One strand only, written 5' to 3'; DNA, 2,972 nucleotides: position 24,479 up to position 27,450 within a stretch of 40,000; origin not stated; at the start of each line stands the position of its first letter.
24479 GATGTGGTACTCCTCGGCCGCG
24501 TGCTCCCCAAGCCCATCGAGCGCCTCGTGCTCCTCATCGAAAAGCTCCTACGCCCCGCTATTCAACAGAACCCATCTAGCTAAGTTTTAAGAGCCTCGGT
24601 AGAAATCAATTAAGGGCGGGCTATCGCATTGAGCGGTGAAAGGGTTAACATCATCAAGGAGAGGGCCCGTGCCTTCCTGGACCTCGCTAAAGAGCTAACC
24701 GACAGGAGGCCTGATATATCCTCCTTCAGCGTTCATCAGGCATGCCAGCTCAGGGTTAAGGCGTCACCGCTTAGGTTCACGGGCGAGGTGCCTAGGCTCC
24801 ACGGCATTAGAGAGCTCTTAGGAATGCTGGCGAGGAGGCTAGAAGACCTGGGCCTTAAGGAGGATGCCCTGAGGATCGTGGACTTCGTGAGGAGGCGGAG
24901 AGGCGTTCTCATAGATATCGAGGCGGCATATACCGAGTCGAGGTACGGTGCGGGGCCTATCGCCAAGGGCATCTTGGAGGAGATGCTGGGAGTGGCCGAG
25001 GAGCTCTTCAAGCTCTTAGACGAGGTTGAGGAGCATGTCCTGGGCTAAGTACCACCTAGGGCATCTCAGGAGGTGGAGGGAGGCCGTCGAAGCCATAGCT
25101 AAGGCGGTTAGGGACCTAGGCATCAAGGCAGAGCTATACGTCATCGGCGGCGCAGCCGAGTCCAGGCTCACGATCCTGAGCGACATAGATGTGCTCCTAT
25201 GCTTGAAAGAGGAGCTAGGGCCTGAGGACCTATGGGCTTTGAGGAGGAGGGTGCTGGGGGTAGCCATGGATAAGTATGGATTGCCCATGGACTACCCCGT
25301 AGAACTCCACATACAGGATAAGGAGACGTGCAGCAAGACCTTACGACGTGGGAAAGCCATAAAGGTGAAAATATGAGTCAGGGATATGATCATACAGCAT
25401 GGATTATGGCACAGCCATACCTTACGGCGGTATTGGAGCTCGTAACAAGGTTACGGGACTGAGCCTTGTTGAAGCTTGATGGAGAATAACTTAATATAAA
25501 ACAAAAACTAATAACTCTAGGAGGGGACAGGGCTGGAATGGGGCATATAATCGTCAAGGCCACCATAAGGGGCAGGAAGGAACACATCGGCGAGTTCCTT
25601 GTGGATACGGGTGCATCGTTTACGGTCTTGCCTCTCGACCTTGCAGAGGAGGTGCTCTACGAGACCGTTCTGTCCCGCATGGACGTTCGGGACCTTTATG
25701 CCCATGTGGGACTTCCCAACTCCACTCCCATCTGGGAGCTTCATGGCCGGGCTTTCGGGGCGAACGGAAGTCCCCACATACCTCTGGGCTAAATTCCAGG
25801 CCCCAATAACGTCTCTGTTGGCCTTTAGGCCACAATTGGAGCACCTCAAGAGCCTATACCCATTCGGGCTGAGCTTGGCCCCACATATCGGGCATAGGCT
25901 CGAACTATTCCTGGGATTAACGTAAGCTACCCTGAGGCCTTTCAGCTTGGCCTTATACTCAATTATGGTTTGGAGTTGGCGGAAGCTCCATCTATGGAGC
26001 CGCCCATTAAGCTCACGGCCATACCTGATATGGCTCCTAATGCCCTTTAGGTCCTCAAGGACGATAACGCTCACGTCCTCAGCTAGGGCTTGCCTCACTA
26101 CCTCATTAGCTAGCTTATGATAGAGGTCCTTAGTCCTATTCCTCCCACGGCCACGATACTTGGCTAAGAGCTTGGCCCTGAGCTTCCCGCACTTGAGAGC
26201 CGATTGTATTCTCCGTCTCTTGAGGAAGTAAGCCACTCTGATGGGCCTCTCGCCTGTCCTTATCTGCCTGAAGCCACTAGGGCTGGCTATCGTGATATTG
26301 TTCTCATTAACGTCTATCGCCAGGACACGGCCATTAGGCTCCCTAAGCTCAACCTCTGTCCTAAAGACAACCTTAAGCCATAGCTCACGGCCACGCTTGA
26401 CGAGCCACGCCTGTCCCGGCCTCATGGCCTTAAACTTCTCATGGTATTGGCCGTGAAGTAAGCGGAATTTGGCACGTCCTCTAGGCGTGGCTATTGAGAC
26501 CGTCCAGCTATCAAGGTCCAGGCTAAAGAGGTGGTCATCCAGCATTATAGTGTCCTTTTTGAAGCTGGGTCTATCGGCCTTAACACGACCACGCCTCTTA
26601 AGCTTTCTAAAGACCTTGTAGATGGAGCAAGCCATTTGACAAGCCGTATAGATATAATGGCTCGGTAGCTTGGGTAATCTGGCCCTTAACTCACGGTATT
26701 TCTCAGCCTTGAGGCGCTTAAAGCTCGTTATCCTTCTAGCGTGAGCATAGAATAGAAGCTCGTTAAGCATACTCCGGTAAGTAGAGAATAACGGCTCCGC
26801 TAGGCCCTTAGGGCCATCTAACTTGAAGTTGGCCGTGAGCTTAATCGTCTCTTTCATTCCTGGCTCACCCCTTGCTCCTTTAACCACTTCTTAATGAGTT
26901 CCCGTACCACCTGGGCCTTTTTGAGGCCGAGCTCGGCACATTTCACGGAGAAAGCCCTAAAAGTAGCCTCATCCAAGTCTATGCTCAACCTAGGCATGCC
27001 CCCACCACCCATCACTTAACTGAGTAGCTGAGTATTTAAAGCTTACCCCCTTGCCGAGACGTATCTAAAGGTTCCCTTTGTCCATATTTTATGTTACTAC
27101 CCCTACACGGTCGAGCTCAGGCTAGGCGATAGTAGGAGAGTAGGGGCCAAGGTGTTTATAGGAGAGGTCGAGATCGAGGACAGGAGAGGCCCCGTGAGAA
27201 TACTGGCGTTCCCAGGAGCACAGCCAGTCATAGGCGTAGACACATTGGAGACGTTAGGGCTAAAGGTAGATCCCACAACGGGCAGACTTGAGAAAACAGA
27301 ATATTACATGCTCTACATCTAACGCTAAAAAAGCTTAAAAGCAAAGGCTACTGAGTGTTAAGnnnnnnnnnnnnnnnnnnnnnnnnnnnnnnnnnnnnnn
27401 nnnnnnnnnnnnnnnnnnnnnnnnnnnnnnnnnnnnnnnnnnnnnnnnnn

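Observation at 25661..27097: tnpB element carrying a translationally coupled RHH gene in the tnpA position, inserted into a retropepsin-like protease gene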

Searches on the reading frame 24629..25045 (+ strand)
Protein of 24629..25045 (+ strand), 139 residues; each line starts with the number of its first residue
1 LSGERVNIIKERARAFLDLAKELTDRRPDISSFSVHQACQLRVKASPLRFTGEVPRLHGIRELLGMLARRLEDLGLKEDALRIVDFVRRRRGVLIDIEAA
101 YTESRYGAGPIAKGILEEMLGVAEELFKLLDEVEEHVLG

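Call 3: search_protein_families(library=pfam, proteins=[window:24629-25045:+], max_evalue=0.1)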
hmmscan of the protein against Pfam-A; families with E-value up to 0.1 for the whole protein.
seq(139 aa): 1 family
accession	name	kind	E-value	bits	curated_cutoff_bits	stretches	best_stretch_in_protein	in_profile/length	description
PF05168.19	HEPN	-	2.9e-14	53.7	22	1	9-132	4-116/117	HEPN domain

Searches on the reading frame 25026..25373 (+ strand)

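Call 3: search_protein_families(library=pfam, proteins=[window:25026-25373:+], max_evalue=0.1)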
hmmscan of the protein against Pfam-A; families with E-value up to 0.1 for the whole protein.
seq(116 aa): 3 families
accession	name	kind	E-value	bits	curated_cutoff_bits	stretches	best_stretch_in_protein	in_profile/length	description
PF01909.29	NTP_transf_2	-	2.9e-05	24.8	21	1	22-65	2-45/93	Nucleotidyltransferase domain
PF18765.7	Polbeta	-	0.012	16.3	26.9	1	37-112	16-87/93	Polymerase beta, Nucleotidyltransferase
PF12633.13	Adenyl_cycl_N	-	0.057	13.8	27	1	31-77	90-135/199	Adenylate cyclase NT domain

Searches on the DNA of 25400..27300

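Call 41: search_rna_families(source=window, start=25400, end=27300, threshold=evalue, max_evalue=1)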
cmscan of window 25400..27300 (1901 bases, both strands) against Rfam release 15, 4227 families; matches with E-value up to 1: 0.
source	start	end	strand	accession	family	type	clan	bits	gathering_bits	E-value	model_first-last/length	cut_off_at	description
